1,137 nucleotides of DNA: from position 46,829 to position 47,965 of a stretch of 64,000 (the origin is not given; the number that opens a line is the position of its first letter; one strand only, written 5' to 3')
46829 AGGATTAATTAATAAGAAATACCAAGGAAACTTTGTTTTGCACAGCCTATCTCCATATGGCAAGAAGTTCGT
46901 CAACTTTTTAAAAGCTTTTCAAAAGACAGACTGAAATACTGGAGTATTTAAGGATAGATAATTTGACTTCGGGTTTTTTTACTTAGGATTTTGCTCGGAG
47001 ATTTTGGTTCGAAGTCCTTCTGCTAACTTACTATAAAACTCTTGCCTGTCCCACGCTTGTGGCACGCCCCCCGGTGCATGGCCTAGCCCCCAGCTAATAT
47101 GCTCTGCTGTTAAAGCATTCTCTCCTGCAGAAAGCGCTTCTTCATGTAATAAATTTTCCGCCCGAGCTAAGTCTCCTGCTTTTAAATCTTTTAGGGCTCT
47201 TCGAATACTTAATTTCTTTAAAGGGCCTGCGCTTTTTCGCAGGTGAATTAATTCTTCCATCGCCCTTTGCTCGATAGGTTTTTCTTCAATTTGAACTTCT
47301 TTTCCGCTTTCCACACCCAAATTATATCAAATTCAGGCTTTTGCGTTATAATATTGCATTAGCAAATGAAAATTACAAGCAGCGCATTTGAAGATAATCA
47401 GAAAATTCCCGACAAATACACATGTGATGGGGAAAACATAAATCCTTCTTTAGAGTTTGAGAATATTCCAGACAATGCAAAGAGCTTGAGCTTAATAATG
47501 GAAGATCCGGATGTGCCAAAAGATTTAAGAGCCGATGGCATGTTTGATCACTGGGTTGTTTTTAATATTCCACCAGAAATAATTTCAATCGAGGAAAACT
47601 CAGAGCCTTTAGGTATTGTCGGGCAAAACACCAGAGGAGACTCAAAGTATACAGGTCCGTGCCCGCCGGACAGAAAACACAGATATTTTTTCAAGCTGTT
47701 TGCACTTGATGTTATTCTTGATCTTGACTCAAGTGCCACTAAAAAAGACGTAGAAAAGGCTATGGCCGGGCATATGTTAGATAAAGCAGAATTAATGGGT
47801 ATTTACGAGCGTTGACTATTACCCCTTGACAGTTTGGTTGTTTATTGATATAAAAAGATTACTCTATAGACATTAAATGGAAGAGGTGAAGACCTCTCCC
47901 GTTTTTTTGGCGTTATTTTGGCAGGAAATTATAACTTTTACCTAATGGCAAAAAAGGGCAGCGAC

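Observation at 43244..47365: Repeat-bounded accessory island of about 4 kb inserted between alaS and rpoB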

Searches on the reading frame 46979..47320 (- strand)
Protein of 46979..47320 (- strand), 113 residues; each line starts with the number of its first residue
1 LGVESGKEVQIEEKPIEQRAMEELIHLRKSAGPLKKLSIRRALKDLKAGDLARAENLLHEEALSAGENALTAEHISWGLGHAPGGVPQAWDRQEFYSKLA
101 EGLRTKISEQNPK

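Call 9: search_protein_families(library=pfam, proteins=[window:46979-47320:-], max_evalue=0.01)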
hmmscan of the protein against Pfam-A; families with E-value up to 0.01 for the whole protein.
window:46979-47320:- (113 aa): 1 family
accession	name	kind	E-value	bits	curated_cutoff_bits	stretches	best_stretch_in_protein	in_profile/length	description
PF25025.1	EF-Ts_N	-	0.00031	21.1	33.2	1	19-66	12-58/60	Elongation factor Ts, mitochondrial, N-terminal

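Call 48: find_homologous_proteins(query=window:46979-47320:-, max_evalue=0.01)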
Query window:46979-47320:- (113 aa): 3 proteins with E <= 0.01 among 11 candidates.
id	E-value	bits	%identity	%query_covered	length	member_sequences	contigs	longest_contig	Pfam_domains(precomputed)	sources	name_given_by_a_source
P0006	1.6e-64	233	100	98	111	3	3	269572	-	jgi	-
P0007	2.2e-47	178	79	98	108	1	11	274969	-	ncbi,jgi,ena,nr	ncbi:MAG: hypothetical protein A3B38_00295 [Candidatus Levybacteria bacterium RIFCSPLOWO2_01_FULL_36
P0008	5.3e-45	170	70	95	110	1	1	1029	-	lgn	-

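Call 50: find_encoding_contigs(protein=P0007, flank=10000, max_places=6)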
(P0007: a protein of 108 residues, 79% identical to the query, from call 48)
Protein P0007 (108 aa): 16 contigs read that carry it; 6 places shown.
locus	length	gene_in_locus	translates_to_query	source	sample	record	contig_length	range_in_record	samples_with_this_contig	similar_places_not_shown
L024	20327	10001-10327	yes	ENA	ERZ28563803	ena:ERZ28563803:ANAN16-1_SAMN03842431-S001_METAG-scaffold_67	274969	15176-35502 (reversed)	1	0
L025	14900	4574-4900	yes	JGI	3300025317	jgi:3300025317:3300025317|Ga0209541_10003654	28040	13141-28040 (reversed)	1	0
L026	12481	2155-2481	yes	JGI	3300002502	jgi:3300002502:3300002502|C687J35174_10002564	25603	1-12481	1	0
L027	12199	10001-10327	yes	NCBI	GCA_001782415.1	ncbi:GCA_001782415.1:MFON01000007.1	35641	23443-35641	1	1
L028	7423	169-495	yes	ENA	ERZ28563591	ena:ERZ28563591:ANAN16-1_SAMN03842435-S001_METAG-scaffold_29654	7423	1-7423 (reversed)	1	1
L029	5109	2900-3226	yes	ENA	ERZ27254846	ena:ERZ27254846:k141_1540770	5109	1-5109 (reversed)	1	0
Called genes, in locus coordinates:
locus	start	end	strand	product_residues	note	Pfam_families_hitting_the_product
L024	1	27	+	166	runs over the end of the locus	PF00333:Ribosomal_S5, PF03719:Ribosomal_S5_C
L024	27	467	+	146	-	PF00828:Ribosomal_L27A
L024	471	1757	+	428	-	PF00344:SecY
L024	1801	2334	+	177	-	PF00406:ADK, PF02223:Thymidylate_kin (faint), PF13207:AAA_17, PF13238:AAA_18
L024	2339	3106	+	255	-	PF00557:Peptidase_M24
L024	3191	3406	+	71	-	PF01176:eIF-1a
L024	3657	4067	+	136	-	PF00416:Ribosomal_S13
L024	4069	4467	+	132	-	PF00411:Ribosomal_S11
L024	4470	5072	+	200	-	PF00163:Ribosomal_S4, PF01479:S4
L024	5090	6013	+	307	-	PF01193:RNA_pol_L, PF01000:RNA_pol_A_bac, PF03118:RNA_pol_A_CTD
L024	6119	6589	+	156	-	PF01196:Ribosomal_L17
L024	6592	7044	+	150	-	PF00572:Ribosomal_L13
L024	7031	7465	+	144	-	PF00380:Ribosomal_S9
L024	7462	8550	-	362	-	PF00348:polyprenyl_synt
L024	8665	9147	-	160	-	-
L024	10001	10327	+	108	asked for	-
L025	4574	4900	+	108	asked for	-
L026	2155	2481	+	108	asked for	-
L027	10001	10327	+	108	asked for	-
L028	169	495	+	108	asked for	-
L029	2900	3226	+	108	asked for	-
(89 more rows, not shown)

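Call 51: find_encoding_contigs(protein=P0008, flank=10000, max_places=4)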
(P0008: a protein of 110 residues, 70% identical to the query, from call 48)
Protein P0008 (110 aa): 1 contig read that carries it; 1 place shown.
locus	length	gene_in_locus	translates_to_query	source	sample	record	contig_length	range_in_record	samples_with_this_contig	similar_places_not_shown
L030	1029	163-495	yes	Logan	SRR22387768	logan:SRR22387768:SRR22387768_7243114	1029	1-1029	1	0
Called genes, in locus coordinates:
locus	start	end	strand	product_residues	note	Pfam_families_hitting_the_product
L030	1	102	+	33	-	?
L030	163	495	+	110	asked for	-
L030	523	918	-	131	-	PF08327:AHSA1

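Call 64: find_encoding_contigs(protein=P0006, flank=8000, max_places=10)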
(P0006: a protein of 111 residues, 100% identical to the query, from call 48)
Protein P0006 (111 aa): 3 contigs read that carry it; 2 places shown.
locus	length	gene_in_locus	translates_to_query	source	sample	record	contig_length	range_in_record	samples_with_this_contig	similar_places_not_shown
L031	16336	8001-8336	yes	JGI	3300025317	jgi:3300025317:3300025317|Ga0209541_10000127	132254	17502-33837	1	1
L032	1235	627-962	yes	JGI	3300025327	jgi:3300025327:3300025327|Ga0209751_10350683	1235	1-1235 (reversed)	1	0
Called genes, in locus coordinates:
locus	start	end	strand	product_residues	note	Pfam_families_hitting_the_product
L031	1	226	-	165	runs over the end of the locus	PF00164:Ribosom_S12_S23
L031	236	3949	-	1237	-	PF04997:RNA_pol_Rpb1_1, PF00623:RNA_pol_Rpb1_2, PF04983:RNA_pol_Rpb1_3, PF04998:RNA_pol_Rpb1_5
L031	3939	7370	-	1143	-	PF04563:RNA_pol_Rpb2_1, PF04561:RNA_pol_Rpb2_2, PF04565:RNA_pol_Rpb2_3, PF10385:RNA_pol_Rpb2_45, PF00562:RNA_pol_Rpb2_6, PF04560:RNA_pol_Rpb2_7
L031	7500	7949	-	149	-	PF01161:PBP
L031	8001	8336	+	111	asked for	-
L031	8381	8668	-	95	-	-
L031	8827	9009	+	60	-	-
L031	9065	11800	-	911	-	-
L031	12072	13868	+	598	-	PF01411:tRNA-synt_2c, PF07973:tRNA_SAD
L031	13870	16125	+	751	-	-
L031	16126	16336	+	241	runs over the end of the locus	PF04203:Sortase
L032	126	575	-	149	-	PF01161:PBP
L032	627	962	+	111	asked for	-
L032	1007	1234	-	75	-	?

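Call 93: search_protein_families(library=phrogs, proteins=[window:46979-47314:-], max_evalue=0.01)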
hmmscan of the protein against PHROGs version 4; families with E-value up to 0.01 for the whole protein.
window:46979-47314:- (111 aa): 0 families

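Call 94: search_protein_families(library=padloc, proteins=[window:46979-47314:-], max_evalue=0.01)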
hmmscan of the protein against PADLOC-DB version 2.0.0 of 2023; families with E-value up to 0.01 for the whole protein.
window:46979-47314:- (111 aa): 0 families

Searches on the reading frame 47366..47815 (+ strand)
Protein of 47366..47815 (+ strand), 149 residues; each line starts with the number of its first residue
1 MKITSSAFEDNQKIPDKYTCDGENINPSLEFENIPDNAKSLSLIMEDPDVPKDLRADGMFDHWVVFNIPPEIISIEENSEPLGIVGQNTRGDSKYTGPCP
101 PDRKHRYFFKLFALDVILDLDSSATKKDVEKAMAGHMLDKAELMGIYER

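Call 9: search_protein_families(library=pfam, proteins=[window:47366-47815:+], max_evalue=0.01)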
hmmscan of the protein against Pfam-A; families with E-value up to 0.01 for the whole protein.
window:47366-47815:+ (149 aa): 1 family
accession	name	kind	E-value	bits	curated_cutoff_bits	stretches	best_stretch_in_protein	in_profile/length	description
PF01161.25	PBP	-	3.7e-41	141.1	24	1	13-147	1-135/135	Phosphatidylethanolamine-binding protein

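Call 65: find_encoding_contigs(protein=window:47366-47815:+, flank=8000, max_places=10)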
Protein window:47366-47815:+ (149 aa): 22 contigs read that carry it; 10 places shown.
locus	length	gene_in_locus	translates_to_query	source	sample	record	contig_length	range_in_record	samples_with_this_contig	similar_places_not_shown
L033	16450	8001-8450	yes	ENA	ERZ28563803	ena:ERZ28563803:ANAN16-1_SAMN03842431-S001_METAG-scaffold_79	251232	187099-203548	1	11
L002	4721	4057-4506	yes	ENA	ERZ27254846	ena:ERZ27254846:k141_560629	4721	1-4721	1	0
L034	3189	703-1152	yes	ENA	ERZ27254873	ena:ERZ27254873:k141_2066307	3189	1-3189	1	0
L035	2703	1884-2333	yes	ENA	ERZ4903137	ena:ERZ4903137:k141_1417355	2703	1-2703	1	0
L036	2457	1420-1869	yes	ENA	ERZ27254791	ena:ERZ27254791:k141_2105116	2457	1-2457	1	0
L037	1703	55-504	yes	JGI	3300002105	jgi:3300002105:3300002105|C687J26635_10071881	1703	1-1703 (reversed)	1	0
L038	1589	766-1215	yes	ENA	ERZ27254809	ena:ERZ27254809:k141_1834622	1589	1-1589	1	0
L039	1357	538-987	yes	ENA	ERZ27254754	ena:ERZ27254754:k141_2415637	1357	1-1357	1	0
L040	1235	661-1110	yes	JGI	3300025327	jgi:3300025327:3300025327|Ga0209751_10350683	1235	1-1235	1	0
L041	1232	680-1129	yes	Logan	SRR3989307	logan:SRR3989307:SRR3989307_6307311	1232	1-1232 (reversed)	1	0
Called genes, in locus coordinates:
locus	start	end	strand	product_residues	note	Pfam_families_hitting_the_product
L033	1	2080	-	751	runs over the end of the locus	-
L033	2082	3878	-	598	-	PF01411:tRNA-synt_2c, PF07973:tRNA_SAD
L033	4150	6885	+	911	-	-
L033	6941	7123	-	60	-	-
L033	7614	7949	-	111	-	-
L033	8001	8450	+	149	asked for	PF01161:PBP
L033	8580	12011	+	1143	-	PF04563:RNA_pol_Rpb2_1, PF04561:RNA_pol_Rpb2_2, PF04565:RNA_pol_Rpb2_3, PF10385:RNA_pol_Rpb2_45, PF00562:RNA_pol_Rpb2_6, PF04560:RNA_pol_Rpb2_7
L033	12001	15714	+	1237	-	PF04997:RNA_pol_Rpb1_1, PF00623:RNA_pol_Rpb1_2, PF04983:RNA_pol_Rpb1_3, PF04998:RNA_pol_Rpb1_5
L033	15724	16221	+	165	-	PF00164:Ribosom_S12_S23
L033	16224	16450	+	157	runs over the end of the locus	PF00177:Ribosomal_S7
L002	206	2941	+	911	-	-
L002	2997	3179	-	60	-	-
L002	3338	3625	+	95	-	-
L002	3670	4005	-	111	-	-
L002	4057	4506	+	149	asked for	PF01161:PBP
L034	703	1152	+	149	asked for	PF01161:PBP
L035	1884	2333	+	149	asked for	PF01161:PBP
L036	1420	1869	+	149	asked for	PF01161:PBP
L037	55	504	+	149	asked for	PF01161:PBP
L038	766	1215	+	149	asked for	PF01161:PBP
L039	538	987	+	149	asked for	PF01161:PBP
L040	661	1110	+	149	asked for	PF01161:PBP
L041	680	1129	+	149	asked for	PF01161:PBP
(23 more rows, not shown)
